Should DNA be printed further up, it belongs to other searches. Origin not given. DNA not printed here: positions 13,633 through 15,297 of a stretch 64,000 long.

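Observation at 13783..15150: Single-ORF fusion of peptide deformylase and methionyl-tRNA formyltransferase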

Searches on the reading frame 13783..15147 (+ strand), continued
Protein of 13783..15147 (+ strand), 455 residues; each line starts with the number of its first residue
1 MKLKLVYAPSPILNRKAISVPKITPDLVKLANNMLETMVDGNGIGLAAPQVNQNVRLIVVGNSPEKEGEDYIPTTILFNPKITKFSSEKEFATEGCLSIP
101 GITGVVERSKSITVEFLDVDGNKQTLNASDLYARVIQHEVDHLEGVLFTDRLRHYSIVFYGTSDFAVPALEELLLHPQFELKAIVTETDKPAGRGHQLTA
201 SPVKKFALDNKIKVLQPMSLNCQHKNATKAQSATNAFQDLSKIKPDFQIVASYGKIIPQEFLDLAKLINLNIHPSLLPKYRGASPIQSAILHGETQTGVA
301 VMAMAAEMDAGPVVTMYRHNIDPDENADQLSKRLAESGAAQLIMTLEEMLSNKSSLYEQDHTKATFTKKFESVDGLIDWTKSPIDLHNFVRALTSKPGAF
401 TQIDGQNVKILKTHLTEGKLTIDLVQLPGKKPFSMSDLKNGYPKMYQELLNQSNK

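Call 35: find_encoding_contigs(protein=P0003, flank=6000, max_places=2)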
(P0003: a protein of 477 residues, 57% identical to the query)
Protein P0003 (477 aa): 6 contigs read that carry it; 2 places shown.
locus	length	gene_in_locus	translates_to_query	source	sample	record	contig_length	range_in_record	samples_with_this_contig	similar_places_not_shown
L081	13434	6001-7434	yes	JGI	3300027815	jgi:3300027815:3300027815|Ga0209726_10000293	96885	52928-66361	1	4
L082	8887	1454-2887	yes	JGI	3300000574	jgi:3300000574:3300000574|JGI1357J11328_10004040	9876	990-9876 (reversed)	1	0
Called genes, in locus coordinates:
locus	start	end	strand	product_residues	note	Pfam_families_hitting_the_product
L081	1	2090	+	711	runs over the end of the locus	PF17764:PriA_3primeBD, PF04851:ResIII, PF00270:DEAD, PF00271:Helicase_C (weak), PF18074:PriA_C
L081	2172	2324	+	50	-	-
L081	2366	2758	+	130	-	PF00072:Response_reg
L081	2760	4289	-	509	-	PF00989:PAS (weak), PF08448:PAS_4, PF00989:PAS, PF08448:PAS_4, PF12860:PAS_7 (weak), PF13426:PAS_9, PF00512:HisKA, PF02518:HATPase_c, +1 more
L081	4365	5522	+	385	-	PF13439:Glyco_transf_4, PF13477:Glyco_trans_4_2 (weak), PF13579:Glyco_trans_4_4, PF00534:Glycos_transf_1, PF13692:Glyco_trans_1_4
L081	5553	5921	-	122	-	PF04480:DUF559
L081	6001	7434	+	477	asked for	PF01327:Pep_deformylase, PF00551:Formyl_trans_N, PF02911:Formyl_trans_C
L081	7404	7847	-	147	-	PF05014:Nuc_deoxyrib_tr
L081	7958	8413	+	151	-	PF00886:Ribosomal_S16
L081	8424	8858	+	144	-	PF13083:KH_KhpA-B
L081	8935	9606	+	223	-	PF01746:tRNA_m1G_MT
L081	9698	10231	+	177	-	PF20803:PaaX_M, PF09827:CRISPR_Cas2 (weak)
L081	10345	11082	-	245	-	-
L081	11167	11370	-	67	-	-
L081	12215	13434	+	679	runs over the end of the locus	PF00270:DEAD (faint), PF04851:ResIII, PF17757:UvrB_inter, PF27431:UvrB_3rd, PF00271:Helicase_C, PF12344:UvrB, PF02151:UVR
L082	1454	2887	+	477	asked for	PF01327:Pep_deformylase, PF00551:Formyl_trans_N, PF02911:Formyl_trans_C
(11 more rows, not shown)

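Call 37: find_encoding_contigs(protein=P0005, flank=6000, max_places=1)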
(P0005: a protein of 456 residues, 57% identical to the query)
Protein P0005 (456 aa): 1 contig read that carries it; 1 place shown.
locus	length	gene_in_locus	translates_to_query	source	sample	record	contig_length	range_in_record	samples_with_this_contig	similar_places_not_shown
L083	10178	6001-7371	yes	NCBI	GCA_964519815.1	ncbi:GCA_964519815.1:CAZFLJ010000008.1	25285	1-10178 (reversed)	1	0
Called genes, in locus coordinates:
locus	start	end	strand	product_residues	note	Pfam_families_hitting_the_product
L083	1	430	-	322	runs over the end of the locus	PF00215:OMPdecase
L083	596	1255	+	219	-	PF10502:Peptidase_S26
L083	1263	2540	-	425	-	PF00009:GTP_EFTU, PF00350:Dynamin_N (faint), PF01926:MMR_HSR1, PF16897:MMR_HSR1_Xtn (faint), PF00009:GTP_EFTU, PF01926:MMR_HSR1, PF02421:FeoB_N, PF14714:KH_dom-like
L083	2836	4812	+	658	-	PF17764:PriA_3primeBD, PF00270:DEAD, PF04851:ResIII, PF18319:Zn_ribbon_PriA (weak), PF00271:Helicase_C, PF18074:PriA_C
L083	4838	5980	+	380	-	PF13477:Glyco_trans_4_2 (faint), PF13439:Glyco_transf_4, PF13579:Glyco_trans_4_4, PF00534:Glycos_transf_1, PF13692:Glyco_trans_1_4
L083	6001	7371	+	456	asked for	PF01327:Pep_deformylase, PF00551:Formyl_trans_N, PF02911:Formyl_trans_C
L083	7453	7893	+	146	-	PF00886:Ribosomal_S16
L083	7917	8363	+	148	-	PF13083:KH_KhpA-B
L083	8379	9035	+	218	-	PF01746:tRNA_m1G_MT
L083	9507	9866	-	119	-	-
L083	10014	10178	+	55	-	?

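Call 38: find_encoding_contigs(protein=P0008, flank=6000, max_places=1)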
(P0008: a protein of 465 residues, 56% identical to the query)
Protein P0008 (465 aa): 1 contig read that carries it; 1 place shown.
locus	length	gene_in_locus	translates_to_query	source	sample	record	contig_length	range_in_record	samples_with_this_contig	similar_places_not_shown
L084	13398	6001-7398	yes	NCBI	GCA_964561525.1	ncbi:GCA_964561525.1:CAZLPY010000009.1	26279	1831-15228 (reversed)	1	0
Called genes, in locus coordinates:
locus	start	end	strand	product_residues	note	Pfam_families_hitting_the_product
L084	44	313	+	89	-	-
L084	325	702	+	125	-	-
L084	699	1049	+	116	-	-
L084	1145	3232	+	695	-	PF17764:PriA_3primeBD, PF00270:DEAD, PF04851:ResIII, PF00271:Helicase_C (weak), PF18074:PriA_C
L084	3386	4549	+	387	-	PF13477:Glyco_trans_4_2 (weak), PF13439:Glyco_transf_4, PF13579:Glyco_trans_4_4, PF00534:Glycos_transf_1, PF13692:Glyco_trans_1_4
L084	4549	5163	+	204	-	-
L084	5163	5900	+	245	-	-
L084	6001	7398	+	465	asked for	PF01327:Pep_deformylase, PF00551:Formyl_trans_N, PF02911:Formyl_trans_C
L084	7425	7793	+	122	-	PF01978:TrmB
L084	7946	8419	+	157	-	PF00886:Ribosomal_S16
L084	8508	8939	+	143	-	PF13083:KH_KhpA-B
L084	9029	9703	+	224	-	PF01746:tRNA_m1G_MT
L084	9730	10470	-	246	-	-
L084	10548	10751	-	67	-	-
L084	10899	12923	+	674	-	PF00270:DEAD (faint), PF04851:ResIII, PF17757:UvrB_inter, PF27431:UvrB_3rd, PF00271:Helicase_C, PF12344:UvrB, PF02151:UVR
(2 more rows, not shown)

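Call 39: find_encoding_contigs(protein=P0017, flank=6000, max_places=1)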
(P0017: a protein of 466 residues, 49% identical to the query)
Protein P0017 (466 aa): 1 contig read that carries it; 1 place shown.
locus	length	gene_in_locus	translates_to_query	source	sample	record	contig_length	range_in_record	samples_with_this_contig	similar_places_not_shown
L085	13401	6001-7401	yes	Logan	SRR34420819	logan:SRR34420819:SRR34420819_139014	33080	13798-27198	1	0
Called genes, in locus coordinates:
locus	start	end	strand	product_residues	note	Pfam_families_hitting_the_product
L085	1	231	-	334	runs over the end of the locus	PF07885:Ion_trans_2, PF02254:TrkA_N, PF02080:TrkA_C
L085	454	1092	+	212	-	PF10502:Peptidase_S26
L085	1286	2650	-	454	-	PF00009:GTP_EFTU, PF01926:MMR_HSR1, PF02421:FeoB_N, PF04548:AIG1 (weak), PF01926:MMR_HSR1, PF02421:FeoB_N, PF00009:GTP_EFTU, PF14714:KH_dom-like, +5 more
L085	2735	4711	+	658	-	PF17764:PriA_3primeBD, PF00270:DEAD, PF04851:ResIII, PF18319:Zn_ribbon_PriA, PF00271:Helicase_C (weak), PF18074:PriA_C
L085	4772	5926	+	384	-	PF13439:Glyco_transf_4, PF13477:Glyco_trans_4_2 (weak), PF13579:Glyco_trans_4_4, PF00534:Glycos_transf_1, PF13692:Glyco_trans_1_4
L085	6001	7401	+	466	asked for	PF01327:Pep_deformylase, PF00551:Formyl_trans_N, PF02911:Formyl_trans_C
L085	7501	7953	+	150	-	PF00886:Ribosomal_S16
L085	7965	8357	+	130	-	PF13083:KH_KhpA-B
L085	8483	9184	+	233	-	PF01746:tRNA_m1G_MT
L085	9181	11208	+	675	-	PF00270:DEAD (faint), PF04851:ResIII, PF17757:UvrB_inter, PF27431:UvrB_3rd, PF00271:Helicase_C, PF12344:UvrB, PF02151:UVR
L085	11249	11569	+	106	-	-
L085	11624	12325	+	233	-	PF01386:Ribosomal_L25p, PF14693:Ribosomal_TL5_C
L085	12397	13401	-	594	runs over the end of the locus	PF07973:tRNA_SAD, PF00587:tRNA-synt_2b, PF03129:HGTP_anticodon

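Call 51: fold_search(model_id=the predicted structure, library=pdb)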
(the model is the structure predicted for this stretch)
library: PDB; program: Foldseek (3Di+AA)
matches with E <= 10: 1615; with E <= 0.001: 320
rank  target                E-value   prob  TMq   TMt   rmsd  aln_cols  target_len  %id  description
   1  4iqf_A                1.5e-29  1.00  0.57  0.81   2.9       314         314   30  Crystal Structure of Methyionyl-tRNA Formyltransferase from Bacillus anthracis (released 2013-01-23)
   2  2fmt_A                5.3e-29  1.00  0.58  0.84   3.3       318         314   30  METHIONYL-TRNAFMET FORMYLTRANSFERASE COMPLEXED WITH FORMYL-METHIONYL-TRNAFMET (released 1999-07-29)
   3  4iqf_B                5.3e-29  1.00  0.57  0.81   2.6       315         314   30  Crystal Structure of Methyionyl-tRNA Formyltransferase from Bacillus anthracis (released 2013-01-23)
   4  5uai_A                1.5e-28  1.00  0.58  0.84   2.4       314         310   32  Crystal structure of Methionyl-tRNA formyltransferase from Pseudomonas aeruginosa (released 2017-01-18)
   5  5uai_B                1.8e-28  1.00  0.58  0.84   2.4       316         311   32  Crystal structure of Methionyl-tRNA formyltransferase from Pseudomonas aeruginosa (released 2017-01-18)
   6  3tqq                  2.0e-28  1.00  0.56  0.82   2.4       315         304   31  Structure of the methionyl-tRNA formyltransferase (fmt) from Coxiella burnetii (released 2011-09-28)
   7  4iqf_C                6.7e-28  1.00  0.57  0.81   2.7       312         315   30  Crystal Structure of Methyionyl-tRNA Formyltransferase from Bacillus anthracis (released 2013-01-23)
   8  1fmt_B                1.9e-27  1.00  0.55  0.80   3.3       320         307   29  METHIONYL-TRNAFMET FORMYLTRANSFERASE FROM ESCHERICHIA COLI (released 1998-01-28)
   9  3r8x                  2.1e-27  1.00  0.56  0.81   2.8       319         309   28  Crystal Structure of Methionyl-tRNA Formyltransferase from Yersinia pestis complexed with L-methionine (released 2011-04-13)
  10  1fmt_A                5.0e-27  1.00  0.56  0.82   2.9       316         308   29  METHIONYL-TRNAFMET FORMYLTRANSFERASE FROM ESCHERICHIA COLI (released 1998-01-28)
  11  3q0i                  1.6e-25  1.00  0.54  0.80   3.4       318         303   26  Methionyl-tRNA formyltransferase from Vibrio cholerae (released 2010-12-29)
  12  2bln_A                3.3e-24  1.00  0.53  0.80   3.2       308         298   27  N-terminal formyltransferase domain of ArnA in complex with N-5- formyltetrahydrofolate and UMP (released 2005-04-08)
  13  5j63_C                6.6e-24  1.00  0.55  0.85   3.3       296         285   28  Crystal Structure of the N-terminal N-formyltransferase Domain (residues 1-306) of Escherichia coli Arna in Complex wi (released 2016-05-25)
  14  5j63_A                8.8e-24  1.00  0.55  0.81   3.1       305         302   27  Crystal Structure of the N-terminal N-formyltransferase Domain (residues 1-306) of Escherichia coli Arna in Complex wi (released 2016-05-25)
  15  4wkg_C                9.3e-24  1.00  0.53  0.39   3.3       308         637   27  The crystal structure of apo ArnA features an unexpected central binding pocket and provides an explanation for enzyma (released 2014-12-17)
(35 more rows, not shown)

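Call 52: search_protein_representatives(protein=window:13783-15147:+)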
Query: 455 residues. Proteins with E-value up to 0.001 (for the whole library): 58228; up to 1e-10: 28822; up to 1e-30: 4473. The best 150 are listed.
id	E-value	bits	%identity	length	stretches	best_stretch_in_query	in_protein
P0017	4.3e-136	470.6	49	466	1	1-451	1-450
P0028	1.0e-92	327.7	40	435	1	3-445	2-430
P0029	1.1e-92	327.6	44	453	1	4-442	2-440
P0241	3.6e-88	312.7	41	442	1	3-441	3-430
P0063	4.7e-84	299.2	43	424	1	42-433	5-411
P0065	1.2e-83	297.9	42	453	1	2-444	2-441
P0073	2.1e-82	293.7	43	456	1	19-443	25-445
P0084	4.1e-81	289.5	41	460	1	5-442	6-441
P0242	3.3e-80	286.5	40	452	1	2-445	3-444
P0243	6.8e-80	285.5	40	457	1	3-441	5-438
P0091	7.2e-80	285.4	42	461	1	4-443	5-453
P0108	3.9e-78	279.7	39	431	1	25-449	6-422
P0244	1.1e-77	278.2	42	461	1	24-443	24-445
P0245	4.5e-77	276.2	38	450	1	2-446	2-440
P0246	1.2e-75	271.4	35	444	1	3-439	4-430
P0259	8.1e-67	242.4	37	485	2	156-429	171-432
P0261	2.2e-66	241.0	38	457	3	156-395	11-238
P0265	8.0e-63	229.2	38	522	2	155-416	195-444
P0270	2.6e-59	217.7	36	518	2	152-444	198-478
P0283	1.1e-55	205.8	37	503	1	10-413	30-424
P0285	4.0e-55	203.9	36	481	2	156-415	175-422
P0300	3.5e-53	197.5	38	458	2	4-152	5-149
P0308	2.0e-52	195.0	39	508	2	156-412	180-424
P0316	2.6e-51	191.3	43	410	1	151-418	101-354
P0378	2.4e-48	181.6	33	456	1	36-434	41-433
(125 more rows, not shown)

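Call 53: search_protein_families(library=pfam, proteins=[P0261, P0265, P0270, P0308, P0316, P0259, P0285, P0283, P0300, P0378], max_evalue=0.001)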
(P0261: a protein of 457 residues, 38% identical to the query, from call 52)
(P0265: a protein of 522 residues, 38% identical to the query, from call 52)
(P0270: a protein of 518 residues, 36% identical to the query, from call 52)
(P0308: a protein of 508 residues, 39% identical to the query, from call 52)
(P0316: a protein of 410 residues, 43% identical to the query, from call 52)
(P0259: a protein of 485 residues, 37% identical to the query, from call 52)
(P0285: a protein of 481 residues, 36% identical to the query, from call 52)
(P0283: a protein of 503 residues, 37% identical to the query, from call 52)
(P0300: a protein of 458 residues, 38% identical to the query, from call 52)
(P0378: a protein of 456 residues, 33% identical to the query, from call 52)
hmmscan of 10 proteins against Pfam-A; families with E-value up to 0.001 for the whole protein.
P0261 (457 aa): 4 families
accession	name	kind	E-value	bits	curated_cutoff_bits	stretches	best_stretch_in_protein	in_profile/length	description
PF00551.24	Formyl_trans_N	-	7.9e-81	270.6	26.1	2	11-189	2-181/181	Formyl transferase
PF02911.23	Formyl_trans_C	-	1.6e-35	121.7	21.1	2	349-446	1-99/100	Formyl transferase, C-terminal domain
PF19468.4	DUF6005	-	0.0002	20.9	25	0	318-401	213-294/327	Family of unknown function (DUF6005)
PF25280.1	POTRA2_Toc75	-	0.00098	19.7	27.5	0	197-240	26-68/112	Toc75-like, second POTRA domain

P0265 (522 aa): 3 families
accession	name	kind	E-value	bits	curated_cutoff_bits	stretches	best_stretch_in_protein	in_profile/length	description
PF01327.26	Pep_deformylase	-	1.1e-49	168.5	22.8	1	5-147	3-152/156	Polypeptide deformylase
PF00551.24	Formyl_trans_N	-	1.7e-46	158.7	26.1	1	196-373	2-180/181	Formyl transferase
PF02911.23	Formyl_trans_C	-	1.9e-24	86.1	21.1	1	397-505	1-99/100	Formyl transferase, C-terminal domain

P0270 (518 aa): 3 families
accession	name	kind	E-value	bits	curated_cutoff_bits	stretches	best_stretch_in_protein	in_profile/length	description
PF01327.26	Pep_deformylase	-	1.2e-46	158.6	22.8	1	2-141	3-150/156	Polypeptide deformylase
PF00551.24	Formyl_trans_N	-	2.2e-39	135.5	26.1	1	202-379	2-178/181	Formyl transferase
PF02911.23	Formyl_trans_C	-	1.5e-19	70.5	21.1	1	406-508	2-99/100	Formyl transferase, C-terminal domain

P0308 (508 aa): 3 families
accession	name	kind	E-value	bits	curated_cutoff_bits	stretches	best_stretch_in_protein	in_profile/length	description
PF00551.24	Formyl_trans_N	-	1.2e-40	139.6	26.1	1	180-355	2-178/181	Formyl transferase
PF01327.26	Pep_deformylase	-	3.1e-33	115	22.8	1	1-109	38-153/156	Polypeptide deformylase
PF02911.23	Formyl_trans_C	-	2e-25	89.3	21.1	1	381-488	1-100/100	Formyl transferase, C-terminal domain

P0316 (410 aa): 2 families
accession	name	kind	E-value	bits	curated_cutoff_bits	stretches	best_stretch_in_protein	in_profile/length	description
PF00551.24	Formyl_trans_N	-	9e-40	136.8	26.1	1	106-277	2-177/181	Formyl transferase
PF02911.23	Formyl_trans_C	-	4.7e-27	94.5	21.1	1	306-402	3-98/100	Formyl transferase, C-terminal domain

P0259 (485 aa): 3 families
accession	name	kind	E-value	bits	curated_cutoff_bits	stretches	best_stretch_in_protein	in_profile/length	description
PF01327.26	Pep_deformylase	-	3.5e-48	163.6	22.8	1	8-150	3-152/156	Polypeptide deformylase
PF00551.24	Formyl_trans_N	-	2.7e-40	138.5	26.1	1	176-347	9-179/181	Formyl transferase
PF02911.23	Formyl_trans_C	-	4.4e-30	104.2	21.1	1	373-473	2-99/100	Formyl transferase, C-terminal domain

P0285 (481 aa): 3 families
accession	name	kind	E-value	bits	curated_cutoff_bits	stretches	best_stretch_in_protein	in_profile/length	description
PF01327.26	Pep_deformylase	-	5.6e-42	143.4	22.8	1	3-141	6-152/156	Polypeptide deformylase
PF00551.24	Formyl_trans_N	-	3.1e-39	135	26.1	1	175-349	2-177/181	Formyl transferase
PF02911.23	Formyl_trans_C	-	1.6e-23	83.2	21.1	1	376-470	1-98/100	Formyl transferase, C-terminal domain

P0283 (503 aa): 3 families
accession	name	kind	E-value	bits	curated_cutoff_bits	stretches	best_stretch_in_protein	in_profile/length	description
PF01327.26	Pep_deformylase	-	1.3e-48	164.9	22.8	1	24-167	3-154/156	Polypeptide deformylase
PF00551.24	Formyl_trans_N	-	6.6e-31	107.9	26.1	1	180-354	3-178/181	Formyl transferase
PF02911.23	Formyl_trans_C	-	3.7e-21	75.6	21.1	1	380-489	1-99/100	Formyl transferase, C-terminal domain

P0300 (458 aa): 2 families
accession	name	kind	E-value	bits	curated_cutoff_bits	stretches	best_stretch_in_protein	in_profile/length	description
PF01327.26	Pep_deformylase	-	3.5e-51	173.3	22.8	1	4-154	2-155/156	Polypeptide deformylase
PF00551.24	Formyl_trans_N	-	1.4e-31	110.1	26.1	1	178-334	9-164/181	Formyl transferase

P0378 (456 aa): 3 families
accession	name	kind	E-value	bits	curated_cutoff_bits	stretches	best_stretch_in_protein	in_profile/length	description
PF01327.26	Pep_deformylase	-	6.8e-39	133.4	22.8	1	5-158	3-152/156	Polypeptide deformylase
PF00551.24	Formyl_trans_N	-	4.9e-24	85.5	26.1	1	179-335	16-172/181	Formyl transferase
PF02911.23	Formyl_trans_C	-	2.4e-11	44.1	21.1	1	368-416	1-49/100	Formyl transferase, C-terminal domain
